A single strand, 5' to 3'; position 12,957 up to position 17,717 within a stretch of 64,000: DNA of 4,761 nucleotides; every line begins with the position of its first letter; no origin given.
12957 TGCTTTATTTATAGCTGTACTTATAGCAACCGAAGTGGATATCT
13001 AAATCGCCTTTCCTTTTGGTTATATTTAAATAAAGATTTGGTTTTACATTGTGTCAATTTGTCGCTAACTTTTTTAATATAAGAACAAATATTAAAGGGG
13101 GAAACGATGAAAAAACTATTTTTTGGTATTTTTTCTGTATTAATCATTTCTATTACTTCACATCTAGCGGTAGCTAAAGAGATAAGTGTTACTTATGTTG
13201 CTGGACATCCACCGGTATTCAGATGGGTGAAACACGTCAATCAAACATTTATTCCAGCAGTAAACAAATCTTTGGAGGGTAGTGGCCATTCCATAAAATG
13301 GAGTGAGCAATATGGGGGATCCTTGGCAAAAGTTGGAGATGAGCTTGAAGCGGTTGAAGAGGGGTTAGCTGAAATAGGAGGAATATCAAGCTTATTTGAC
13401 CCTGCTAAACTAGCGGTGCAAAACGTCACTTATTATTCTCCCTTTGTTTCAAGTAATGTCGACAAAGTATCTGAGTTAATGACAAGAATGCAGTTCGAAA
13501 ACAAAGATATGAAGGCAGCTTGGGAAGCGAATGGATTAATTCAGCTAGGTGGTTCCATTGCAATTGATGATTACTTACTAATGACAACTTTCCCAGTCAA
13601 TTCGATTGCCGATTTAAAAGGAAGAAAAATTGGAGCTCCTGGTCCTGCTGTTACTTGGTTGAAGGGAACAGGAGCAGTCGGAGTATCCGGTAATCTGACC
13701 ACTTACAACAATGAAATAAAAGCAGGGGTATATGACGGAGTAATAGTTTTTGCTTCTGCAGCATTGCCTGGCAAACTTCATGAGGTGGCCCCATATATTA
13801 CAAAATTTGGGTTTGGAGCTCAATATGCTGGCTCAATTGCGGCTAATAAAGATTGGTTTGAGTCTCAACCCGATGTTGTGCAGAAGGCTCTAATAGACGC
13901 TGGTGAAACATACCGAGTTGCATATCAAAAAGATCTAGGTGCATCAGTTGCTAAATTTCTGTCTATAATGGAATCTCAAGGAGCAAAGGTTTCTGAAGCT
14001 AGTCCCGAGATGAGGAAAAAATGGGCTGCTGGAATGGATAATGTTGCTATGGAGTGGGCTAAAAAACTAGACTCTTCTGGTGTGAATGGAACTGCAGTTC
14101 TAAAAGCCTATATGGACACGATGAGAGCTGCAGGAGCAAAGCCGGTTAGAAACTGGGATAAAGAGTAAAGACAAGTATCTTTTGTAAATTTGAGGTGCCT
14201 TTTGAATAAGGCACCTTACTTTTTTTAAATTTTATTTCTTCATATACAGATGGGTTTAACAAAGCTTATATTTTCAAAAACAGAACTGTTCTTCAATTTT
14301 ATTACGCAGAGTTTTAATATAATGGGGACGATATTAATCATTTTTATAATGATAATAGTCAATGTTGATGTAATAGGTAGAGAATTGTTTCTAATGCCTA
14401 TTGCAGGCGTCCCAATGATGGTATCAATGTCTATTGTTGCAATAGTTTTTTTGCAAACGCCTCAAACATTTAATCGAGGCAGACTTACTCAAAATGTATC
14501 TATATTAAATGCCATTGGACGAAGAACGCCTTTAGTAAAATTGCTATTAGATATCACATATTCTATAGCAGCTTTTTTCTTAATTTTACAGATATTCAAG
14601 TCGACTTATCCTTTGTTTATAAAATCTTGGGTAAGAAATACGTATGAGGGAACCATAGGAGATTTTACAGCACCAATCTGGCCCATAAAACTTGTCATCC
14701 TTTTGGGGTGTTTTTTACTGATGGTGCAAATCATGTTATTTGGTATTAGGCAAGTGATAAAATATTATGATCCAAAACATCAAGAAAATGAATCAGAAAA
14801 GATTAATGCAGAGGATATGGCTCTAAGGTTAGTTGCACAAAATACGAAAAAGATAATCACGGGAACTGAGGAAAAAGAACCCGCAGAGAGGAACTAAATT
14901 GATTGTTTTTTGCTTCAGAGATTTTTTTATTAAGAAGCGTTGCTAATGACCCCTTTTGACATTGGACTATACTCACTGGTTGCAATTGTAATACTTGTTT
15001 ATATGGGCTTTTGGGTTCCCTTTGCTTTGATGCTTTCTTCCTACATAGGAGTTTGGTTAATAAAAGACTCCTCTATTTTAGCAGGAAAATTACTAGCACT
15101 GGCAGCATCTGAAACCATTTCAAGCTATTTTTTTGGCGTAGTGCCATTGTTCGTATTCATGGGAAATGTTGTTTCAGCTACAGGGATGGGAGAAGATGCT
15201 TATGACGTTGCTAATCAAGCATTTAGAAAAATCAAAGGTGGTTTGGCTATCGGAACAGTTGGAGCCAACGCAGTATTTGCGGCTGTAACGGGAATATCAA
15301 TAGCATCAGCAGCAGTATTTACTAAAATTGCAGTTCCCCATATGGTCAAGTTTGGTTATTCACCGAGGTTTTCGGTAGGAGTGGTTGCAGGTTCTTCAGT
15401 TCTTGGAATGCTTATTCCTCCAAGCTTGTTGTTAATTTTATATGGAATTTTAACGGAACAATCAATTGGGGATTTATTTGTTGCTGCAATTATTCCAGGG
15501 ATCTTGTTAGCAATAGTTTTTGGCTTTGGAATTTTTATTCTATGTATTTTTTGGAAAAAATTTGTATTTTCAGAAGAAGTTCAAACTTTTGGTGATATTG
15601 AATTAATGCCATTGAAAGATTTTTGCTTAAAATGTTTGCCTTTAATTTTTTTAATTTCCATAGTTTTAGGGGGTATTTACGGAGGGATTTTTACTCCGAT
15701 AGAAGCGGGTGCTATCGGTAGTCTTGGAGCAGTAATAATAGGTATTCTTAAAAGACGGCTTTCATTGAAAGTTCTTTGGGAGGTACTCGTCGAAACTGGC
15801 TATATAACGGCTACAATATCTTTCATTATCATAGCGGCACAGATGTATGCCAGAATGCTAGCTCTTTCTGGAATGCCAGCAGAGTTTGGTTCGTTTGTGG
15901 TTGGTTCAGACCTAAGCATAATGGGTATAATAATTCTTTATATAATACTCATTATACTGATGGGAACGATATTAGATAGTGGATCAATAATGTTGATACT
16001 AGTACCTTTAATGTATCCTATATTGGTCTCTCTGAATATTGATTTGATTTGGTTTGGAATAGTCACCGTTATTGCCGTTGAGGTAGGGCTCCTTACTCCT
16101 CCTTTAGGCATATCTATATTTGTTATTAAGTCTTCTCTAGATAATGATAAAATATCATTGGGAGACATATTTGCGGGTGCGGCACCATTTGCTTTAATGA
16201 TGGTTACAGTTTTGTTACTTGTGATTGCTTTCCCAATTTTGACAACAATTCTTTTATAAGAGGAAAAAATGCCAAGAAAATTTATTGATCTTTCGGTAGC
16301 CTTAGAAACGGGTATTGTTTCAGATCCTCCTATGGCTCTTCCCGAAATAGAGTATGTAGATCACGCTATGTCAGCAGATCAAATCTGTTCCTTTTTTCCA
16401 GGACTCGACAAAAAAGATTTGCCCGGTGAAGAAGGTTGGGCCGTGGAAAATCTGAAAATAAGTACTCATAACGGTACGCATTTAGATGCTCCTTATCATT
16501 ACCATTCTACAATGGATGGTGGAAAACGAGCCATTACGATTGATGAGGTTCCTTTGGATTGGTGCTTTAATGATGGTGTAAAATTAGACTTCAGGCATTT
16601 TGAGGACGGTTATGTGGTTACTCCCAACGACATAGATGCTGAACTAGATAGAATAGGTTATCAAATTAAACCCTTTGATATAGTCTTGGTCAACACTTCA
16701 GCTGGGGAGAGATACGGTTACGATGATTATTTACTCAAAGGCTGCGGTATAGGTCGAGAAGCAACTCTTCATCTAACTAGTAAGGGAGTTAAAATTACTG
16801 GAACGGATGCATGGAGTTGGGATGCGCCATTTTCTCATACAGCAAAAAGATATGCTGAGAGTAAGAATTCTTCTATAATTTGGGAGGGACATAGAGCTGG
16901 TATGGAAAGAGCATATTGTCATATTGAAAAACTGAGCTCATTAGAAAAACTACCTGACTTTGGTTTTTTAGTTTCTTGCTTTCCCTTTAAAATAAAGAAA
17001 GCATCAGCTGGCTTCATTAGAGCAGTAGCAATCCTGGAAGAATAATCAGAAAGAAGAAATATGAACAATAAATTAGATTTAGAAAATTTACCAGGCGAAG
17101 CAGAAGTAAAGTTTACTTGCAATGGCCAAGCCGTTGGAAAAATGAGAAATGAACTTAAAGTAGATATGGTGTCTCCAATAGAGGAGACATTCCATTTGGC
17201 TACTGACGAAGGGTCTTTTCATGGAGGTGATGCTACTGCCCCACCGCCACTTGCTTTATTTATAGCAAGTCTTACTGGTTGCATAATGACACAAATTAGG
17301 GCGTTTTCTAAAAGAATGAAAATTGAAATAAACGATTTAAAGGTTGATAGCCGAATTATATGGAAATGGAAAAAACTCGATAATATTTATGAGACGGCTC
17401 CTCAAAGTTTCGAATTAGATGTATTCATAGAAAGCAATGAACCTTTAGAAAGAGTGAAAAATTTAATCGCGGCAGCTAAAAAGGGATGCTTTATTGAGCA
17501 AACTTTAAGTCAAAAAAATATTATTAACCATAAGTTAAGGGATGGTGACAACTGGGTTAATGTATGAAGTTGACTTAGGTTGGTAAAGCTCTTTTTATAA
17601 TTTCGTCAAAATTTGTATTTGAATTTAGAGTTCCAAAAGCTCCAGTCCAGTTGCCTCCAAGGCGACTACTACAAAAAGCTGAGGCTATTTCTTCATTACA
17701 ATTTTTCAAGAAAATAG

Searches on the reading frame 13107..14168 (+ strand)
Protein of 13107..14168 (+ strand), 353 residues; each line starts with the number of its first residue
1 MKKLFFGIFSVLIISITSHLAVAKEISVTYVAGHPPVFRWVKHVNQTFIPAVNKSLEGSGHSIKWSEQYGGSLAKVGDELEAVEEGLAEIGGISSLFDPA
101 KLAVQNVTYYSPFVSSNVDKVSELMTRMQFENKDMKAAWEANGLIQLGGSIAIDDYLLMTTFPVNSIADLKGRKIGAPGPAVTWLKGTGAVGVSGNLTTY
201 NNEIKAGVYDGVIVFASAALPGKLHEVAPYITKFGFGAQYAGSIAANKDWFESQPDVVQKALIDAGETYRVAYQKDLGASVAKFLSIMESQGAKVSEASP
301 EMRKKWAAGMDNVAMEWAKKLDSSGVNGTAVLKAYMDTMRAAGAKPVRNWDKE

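Call 7: search_protein_families(library=pfam, proteins=[window:13107-14168:+])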
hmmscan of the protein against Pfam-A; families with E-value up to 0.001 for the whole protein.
window:13107-14168:+ (353 aa): 1 family
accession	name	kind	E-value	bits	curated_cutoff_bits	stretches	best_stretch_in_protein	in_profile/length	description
PF03480.18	DctP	-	9.6e-19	68.2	23.4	1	66-319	33-285/286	Bacterial extracellular solute-binding protein, family 7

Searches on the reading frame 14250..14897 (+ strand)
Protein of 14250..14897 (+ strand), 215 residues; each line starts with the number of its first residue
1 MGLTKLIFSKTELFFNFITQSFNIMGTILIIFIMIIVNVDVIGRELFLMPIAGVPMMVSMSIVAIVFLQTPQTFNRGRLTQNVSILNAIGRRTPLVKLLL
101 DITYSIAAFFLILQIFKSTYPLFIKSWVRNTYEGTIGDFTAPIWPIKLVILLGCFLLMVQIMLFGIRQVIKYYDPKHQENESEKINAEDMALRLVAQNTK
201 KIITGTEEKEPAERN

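Call 7: search_protein_families(library=pfam, proteins=[window:14250-14897:+])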
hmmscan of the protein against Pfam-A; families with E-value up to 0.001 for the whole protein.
window:14250-14897:+ (215 aa): 1 family
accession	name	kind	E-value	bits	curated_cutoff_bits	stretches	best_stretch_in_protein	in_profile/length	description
PF04290.18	DctQ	-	5.2e-08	33.3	28.3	1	33-163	1-124/132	Tripartite ATP-independent periplasmic transporters, DctQ component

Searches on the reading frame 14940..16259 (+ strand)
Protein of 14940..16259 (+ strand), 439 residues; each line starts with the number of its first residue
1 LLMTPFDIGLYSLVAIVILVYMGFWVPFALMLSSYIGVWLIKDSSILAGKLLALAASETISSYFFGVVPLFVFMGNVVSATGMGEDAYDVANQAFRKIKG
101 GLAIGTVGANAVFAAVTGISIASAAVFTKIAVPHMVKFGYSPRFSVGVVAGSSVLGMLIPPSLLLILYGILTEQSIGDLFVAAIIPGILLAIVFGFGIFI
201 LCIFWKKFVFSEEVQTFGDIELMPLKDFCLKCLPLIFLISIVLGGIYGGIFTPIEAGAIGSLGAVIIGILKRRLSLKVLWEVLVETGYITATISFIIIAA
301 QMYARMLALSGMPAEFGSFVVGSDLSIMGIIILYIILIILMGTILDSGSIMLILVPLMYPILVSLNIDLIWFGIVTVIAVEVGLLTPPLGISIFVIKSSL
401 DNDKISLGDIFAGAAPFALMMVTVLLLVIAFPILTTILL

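Call 7: search_protein_families(library=pfam, proteins=[window:14940-16259:+])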
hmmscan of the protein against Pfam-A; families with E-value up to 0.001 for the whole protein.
window:14940-16259:+ (439 aa): 1 family
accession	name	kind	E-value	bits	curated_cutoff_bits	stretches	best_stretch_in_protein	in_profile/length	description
PF06808.19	DctM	-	4.8e-80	269.8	23.8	1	13-432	1-411/413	Tripartite ATP-independent periplasmic transporter, DctM component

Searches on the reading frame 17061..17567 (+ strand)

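Call 3: search_protein_families(library=pfam, proteins=[window:17061-17567:+])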
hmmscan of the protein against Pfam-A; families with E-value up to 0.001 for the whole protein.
window:17061-17567:+ (168 aa): 1 family
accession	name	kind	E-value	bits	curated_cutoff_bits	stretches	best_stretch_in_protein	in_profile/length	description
PF02566.24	OsmC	-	3.7e-16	59.8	27.5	1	56-154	1-96/100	OsmC-like protein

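Call 4: search_protein_families(library=ncbifam, proteins=[window:17061-17567:+])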
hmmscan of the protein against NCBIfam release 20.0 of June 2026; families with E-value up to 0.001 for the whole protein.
window:17061-17567:+ (168 aa): 1 family
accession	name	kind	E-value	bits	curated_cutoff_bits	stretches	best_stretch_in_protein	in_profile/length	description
NF041052.1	OsmC_like_Se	domain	5.6e-35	120.4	95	1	18-159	2-140/144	OsmC-related (seleno)protein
